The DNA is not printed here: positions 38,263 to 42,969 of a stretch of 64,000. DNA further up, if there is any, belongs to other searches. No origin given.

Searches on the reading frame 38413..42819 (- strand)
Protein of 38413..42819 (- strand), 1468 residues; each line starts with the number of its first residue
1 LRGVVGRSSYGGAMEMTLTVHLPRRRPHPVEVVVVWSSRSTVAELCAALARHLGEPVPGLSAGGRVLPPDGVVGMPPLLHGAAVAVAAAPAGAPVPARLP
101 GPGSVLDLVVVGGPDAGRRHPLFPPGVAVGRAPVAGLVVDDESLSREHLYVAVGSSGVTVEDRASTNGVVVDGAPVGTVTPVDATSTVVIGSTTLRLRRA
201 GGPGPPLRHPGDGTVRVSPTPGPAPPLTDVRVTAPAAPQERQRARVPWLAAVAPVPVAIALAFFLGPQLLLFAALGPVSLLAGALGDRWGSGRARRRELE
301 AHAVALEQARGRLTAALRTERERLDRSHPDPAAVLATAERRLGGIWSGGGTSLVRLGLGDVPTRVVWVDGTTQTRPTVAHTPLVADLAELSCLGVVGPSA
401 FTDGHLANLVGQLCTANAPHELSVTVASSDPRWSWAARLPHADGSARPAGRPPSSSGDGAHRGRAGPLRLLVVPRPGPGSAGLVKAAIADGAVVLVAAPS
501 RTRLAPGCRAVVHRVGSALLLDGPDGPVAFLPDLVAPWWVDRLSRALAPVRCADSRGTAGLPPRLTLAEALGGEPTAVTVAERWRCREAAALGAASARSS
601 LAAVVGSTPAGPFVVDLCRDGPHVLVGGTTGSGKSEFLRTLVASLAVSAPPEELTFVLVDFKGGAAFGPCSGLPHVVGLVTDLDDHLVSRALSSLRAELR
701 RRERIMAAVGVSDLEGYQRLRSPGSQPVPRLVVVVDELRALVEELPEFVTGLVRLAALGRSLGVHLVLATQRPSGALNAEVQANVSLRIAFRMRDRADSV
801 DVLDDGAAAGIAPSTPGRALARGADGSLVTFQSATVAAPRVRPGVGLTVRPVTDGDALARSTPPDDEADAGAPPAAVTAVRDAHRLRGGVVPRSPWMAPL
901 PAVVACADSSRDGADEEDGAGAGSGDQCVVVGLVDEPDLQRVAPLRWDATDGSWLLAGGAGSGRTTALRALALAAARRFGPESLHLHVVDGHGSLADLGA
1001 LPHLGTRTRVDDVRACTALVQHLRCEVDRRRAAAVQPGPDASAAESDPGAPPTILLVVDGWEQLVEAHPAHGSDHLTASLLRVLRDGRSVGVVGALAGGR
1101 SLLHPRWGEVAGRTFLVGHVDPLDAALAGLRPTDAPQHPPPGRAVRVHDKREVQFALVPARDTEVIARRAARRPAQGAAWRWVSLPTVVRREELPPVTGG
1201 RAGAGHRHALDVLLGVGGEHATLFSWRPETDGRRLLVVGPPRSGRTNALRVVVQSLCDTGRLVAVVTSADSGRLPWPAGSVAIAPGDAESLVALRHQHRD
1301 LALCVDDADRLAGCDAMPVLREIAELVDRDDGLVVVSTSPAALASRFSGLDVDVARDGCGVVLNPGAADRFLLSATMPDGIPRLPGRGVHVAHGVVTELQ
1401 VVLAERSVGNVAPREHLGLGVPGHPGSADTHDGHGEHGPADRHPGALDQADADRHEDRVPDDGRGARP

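Call 17: search_protein_families(library=pfam, proteins=[window:38413-42819:-], max_evalue=0.001)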
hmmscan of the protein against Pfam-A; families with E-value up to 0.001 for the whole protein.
window:38413-42819:- (1468 aa): 9 families
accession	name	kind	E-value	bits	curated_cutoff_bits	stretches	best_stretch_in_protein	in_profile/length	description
PF01580.24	FtsK_SpoIIIE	-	4.3e-45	154.3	24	2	612-774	30-220/221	FtsK/SpoIIIE family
PF16697.10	Yop-YscD_cpl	-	2.8e-13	50.4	33.2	1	110-200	2-93/94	Inner membrane component of T3SS, cytoplasmic domain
PF13401.12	AAA_22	-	9.2e-10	39.4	27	0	623-770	7-122/130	AAA domain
PF25199.1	nSTAND_NTPase5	-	1.6e-08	35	34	0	954-978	44-68/145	Novel STAND NTPase 5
PF00498.31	FHA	-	5e-08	33.7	20.7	1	128-184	2-58/67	FHA domain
PF13191.12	AAA_16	-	8.3e-06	26.8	32.6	1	621-758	24-161/167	AAA ATPase domain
PF05729.18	NACHT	-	1.6e-05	25.2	26.7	0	624-658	3-38/167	NACHT domain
PF10412.15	TrwB_AAD_bind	-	0.00022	20.7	20.5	0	622-649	16-43/387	Type IV secretion-system coupling protein DNA-binding domain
PF13245.12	AAA_19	-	0.00034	21.2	25.1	0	952-972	12-32/134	AAA domain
